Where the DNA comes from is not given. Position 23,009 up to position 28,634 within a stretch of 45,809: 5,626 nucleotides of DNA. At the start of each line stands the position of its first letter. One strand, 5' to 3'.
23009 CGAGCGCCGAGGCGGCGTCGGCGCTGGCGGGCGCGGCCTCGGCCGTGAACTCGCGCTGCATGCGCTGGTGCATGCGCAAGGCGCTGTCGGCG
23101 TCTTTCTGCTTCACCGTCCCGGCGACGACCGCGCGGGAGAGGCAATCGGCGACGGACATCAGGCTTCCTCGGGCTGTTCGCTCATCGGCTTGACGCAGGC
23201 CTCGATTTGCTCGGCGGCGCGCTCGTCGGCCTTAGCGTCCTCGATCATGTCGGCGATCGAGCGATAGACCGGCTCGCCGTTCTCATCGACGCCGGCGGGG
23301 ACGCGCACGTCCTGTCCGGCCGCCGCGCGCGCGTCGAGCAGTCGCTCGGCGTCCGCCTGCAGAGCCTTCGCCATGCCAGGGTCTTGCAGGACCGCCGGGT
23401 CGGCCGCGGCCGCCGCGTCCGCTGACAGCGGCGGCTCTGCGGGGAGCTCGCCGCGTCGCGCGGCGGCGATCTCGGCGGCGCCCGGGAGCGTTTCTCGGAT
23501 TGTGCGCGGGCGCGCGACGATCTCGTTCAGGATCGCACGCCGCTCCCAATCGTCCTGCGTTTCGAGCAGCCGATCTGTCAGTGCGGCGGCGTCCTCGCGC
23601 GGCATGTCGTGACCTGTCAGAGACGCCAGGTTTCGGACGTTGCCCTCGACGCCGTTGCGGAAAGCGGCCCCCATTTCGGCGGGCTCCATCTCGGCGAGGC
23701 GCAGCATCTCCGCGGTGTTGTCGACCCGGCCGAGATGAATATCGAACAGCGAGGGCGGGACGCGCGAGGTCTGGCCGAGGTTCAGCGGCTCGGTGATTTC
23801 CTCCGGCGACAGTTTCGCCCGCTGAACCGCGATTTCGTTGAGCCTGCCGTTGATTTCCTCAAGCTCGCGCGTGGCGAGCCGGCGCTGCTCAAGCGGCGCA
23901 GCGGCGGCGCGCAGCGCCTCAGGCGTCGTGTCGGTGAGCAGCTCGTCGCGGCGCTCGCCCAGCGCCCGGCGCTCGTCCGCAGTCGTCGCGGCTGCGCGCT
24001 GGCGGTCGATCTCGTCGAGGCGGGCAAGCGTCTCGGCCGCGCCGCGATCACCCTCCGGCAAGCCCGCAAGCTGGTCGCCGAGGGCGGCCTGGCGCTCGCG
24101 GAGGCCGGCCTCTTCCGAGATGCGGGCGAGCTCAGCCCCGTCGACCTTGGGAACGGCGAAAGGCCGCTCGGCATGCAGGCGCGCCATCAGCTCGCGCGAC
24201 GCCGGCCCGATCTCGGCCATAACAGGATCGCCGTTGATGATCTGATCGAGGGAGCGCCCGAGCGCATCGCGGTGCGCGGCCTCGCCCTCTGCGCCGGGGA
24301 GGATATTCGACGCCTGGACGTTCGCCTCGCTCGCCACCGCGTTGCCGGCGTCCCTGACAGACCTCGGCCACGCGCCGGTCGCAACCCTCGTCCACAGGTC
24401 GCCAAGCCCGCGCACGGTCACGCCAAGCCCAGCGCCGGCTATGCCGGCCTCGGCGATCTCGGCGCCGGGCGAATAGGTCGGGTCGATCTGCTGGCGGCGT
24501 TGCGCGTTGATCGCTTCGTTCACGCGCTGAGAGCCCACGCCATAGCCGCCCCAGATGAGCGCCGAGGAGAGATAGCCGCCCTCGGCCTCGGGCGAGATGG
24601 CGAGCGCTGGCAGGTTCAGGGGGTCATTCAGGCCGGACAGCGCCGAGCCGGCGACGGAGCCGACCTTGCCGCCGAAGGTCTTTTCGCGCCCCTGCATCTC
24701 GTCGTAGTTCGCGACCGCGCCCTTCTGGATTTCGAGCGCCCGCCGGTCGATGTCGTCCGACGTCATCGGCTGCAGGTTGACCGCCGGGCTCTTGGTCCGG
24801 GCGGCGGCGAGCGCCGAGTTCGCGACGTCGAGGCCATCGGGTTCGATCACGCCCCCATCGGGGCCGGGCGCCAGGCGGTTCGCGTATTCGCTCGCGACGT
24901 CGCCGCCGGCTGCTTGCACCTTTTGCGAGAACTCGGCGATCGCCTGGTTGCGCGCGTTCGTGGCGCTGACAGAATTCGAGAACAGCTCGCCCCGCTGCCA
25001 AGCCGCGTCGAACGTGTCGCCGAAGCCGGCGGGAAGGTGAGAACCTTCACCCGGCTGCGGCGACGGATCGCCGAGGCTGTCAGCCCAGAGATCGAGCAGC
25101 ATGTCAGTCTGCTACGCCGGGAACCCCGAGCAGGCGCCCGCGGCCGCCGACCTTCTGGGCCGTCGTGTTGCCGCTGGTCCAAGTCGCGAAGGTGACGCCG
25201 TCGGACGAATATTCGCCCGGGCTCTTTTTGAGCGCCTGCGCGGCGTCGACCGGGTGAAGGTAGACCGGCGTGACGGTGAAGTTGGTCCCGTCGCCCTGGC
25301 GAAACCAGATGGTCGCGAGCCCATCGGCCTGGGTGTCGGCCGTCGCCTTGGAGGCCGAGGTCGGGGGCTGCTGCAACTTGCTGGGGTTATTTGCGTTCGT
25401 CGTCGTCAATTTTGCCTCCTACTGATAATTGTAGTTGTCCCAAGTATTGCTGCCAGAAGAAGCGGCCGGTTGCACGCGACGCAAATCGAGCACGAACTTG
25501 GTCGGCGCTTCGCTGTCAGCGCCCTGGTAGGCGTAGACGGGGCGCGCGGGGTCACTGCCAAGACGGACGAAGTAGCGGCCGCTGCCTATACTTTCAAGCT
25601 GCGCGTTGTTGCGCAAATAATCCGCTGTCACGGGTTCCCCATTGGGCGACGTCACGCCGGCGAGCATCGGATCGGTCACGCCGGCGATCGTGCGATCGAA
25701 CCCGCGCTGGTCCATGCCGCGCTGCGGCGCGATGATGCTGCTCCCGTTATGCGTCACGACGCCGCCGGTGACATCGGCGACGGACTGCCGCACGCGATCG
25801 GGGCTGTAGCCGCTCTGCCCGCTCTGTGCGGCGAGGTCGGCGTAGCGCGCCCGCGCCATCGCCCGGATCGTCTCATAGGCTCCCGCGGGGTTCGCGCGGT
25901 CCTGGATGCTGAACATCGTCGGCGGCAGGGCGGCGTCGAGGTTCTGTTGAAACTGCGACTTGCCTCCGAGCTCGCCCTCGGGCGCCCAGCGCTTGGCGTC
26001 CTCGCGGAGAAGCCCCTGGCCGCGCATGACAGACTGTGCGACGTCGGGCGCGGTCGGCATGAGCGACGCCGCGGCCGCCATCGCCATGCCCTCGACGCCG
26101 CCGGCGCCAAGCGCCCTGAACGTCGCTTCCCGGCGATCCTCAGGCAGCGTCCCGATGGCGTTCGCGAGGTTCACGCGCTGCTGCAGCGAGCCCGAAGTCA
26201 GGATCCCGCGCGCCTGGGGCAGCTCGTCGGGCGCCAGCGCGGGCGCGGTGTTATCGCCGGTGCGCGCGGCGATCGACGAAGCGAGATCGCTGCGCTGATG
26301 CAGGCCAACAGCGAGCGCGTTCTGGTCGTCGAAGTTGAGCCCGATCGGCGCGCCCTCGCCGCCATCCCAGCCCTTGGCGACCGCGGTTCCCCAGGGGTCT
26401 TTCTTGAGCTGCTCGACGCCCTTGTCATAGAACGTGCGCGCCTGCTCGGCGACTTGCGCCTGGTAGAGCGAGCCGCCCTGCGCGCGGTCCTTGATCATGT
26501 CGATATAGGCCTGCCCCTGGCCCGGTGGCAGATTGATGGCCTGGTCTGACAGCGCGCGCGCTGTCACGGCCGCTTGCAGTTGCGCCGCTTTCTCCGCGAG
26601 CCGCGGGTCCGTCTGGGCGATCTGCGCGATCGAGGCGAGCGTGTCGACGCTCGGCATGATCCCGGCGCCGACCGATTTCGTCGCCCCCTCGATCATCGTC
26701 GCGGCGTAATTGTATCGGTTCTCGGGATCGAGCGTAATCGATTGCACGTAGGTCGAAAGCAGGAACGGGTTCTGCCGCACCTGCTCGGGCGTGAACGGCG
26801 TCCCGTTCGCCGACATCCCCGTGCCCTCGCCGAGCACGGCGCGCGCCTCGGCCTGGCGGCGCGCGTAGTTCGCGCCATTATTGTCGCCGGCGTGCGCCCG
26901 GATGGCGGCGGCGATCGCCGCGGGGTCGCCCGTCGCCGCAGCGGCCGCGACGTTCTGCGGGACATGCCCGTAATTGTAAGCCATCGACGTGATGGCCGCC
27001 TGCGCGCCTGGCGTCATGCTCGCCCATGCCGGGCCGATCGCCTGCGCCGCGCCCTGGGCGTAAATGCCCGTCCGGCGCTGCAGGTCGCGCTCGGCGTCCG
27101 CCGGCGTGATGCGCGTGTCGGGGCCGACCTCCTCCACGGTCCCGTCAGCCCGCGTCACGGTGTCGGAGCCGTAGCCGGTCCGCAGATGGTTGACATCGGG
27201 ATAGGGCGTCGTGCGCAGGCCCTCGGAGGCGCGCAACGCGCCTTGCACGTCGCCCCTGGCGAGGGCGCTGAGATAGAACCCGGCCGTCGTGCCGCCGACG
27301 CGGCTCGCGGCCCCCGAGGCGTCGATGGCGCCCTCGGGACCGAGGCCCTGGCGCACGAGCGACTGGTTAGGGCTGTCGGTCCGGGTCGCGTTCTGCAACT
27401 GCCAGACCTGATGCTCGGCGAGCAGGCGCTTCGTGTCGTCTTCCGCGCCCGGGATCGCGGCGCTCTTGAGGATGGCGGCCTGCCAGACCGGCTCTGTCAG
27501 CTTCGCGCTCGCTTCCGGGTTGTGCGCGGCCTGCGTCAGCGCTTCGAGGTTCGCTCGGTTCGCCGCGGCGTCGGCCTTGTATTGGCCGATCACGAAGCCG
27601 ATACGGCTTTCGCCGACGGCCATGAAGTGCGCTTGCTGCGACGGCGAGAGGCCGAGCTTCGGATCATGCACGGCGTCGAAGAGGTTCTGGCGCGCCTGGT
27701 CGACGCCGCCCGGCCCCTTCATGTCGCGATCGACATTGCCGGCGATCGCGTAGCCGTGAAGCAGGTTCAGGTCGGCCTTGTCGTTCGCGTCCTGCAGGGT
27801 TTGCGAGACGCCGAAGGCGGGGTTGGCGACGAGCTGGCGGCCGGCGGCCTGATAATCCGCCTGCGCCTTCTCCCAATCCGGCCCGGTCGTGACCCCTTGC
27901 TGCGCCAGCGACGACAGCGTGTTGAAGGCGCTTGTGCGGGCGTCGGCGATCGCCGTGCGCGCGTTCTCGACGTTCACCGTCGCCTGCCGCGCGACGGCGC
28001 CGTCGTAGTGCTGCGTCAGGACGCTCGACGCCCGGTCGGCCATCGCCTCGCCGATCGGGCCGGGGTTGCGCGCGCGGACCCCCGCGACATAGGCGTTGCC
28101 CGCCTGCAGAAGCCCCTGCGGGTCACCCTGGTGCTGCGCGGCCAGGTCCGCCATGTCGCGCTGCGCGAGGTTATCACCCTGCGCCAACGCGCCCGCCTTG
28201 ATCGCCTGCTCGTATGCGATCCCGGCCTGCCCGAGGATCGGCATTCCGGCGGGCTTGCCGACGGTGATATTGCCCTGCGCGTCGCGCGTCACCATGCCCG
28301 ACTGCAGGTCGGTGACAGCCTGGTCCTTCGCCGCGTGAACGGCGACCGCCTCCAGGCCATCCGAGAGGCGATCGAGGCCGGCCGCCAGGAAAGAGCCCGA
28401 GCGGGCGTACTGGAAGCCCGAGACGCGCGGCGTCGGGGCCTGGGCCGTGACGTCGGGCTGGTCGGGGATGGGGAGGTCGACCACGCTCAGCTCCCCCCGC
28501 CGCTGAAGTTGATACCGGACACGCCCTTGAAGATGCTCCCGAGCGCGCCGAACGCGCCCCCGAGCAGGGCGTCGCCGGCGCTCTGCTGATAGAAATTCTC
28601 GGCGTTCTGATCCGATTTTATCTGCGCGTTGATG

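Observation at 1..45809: The palindromic heptamer CTGWCAG is about ten-fold over-represented and is written with rare codons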

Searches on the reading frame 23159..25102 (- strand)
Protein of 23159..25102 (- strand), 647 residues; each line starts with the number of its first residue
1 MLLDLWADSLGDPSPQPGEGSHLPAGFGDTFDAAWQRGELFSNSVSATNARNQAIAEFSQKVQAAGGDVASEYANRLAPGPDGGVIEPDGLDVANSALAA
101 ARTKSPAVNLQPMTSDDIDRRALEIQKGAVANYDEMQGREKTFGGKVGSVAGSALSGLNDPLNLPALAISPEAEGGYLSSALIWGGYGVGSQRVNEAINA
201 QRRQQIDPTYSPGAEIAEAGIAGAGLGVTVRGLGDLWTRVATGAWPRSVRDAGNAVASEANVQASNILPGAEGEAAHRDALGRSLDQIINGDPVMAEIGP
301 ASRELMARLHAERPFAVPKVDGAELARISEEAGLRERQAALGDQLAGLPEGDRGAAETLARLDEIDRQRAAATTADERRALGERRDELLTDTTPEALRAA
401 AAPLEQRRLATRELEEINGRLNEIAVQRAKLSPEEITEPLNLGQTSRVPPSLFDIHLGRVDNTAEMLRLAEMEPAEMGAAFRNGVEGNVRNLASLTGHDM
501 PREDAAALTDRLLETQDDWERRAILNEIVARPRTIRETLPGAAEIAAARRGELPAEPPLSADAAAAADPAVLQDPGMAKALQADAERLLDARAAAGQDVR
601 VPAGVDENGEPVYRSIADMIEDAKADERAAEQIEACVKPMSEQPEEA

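Call 7: search_protein_families(library=phrogs, proteins=[window:23159-25102:-])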
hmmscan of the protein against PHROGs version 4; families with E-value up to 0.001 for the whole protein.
window:23159-25102:- (647 aa): 0 families

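Call 61: search_protein_families(library=pfam, proteins=[window:23159-25102:-], max_evalue=0.05)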
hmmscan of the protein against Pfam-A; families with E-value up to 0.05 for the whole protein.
window:23159-25102:- (647 aa): 1 family
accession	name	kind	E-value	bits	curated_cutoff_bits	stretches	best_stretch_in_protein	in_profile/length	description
PF15796.10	KELK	-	0.021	15.8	27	0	404-432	41-69/80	KELK-motif containing domain of MRCK Ser/Thr protein kinase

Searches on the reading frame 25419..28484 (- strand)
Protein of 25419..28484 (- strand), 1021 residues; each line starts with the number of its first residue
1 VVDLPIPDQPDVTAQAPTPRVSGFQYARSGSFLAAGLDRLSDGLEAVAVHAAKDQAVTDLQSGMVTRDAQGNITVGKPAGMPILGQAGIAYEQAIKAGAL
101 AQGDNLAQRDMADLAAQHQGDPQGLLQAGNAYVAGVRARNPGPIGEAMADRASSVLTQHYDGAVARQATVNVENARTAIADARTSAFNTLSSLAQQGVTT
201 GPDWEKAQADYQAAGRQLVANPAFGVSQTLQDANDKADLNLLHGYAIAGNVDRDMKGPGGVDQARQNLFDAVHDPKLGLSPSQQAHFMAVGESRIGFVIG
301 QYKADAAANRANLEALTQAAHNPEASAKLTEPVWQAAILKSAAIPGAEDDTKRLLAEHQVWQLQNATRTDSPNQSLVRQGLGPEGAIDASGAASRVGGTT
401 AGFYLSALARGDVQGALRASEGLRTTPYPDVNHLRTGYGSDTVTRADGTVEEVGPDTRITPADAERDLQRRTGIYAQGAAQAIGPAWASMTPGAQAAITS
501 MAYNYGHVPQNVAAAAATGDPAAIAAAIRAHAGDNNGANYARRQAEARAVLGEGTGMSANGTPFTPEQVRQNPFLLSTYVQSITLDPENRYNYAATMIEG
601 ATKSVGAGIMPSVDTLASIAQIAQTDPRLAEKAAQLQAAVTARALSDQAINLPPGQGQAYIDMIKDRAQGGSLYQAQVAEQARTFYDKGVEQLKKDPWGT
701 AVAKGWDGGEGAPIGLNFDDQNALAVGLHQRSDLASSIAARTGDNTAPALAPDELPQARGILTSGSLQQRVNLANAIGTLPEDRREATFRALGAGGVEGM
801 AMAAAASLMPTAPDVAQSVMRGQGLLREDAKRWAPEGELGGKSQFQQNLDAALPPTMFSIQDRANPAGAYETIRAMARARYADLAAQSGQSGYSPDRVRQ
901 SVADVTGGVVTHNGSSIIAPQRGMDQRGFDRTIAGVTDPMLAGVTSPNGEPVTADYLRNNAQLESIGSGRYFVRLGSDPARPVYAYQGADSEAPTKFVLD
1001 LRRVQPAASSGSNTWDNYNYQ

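Call 7: search_protein_families(library=phrogs, proteins=[window:25419-28484:-])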
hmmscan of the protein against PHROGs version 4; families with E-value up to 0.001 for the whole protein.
window:25419-28484:- (1021 aa): 3 families
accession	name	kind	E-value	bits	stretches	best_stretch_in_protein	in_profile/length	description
phrog_7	-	lysis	2.4e-14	53.4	1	417-592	562-753/873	endolysin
phrog_3572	-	lysis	1.1e-11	44.9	1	384-555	235-405/653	endolysin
phrog_9153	-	unknown function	6.6e-05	22.5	1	722-941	413-624/694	-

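Call 61: search_protein_families(library=pfam, proteins=[window:25419-28484:-], max_evalue=0.05)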
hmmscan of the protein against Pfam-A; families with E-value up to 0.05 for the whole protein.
window:25419-28484:- (1021 aa): 1 family
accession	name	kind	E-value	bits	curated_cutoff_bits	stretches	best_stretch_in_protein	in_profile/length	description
PF00959.24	Phage_lysozyme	-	1.6e-06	28.9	22.3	1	420-531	3-107/125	Phage lysozyme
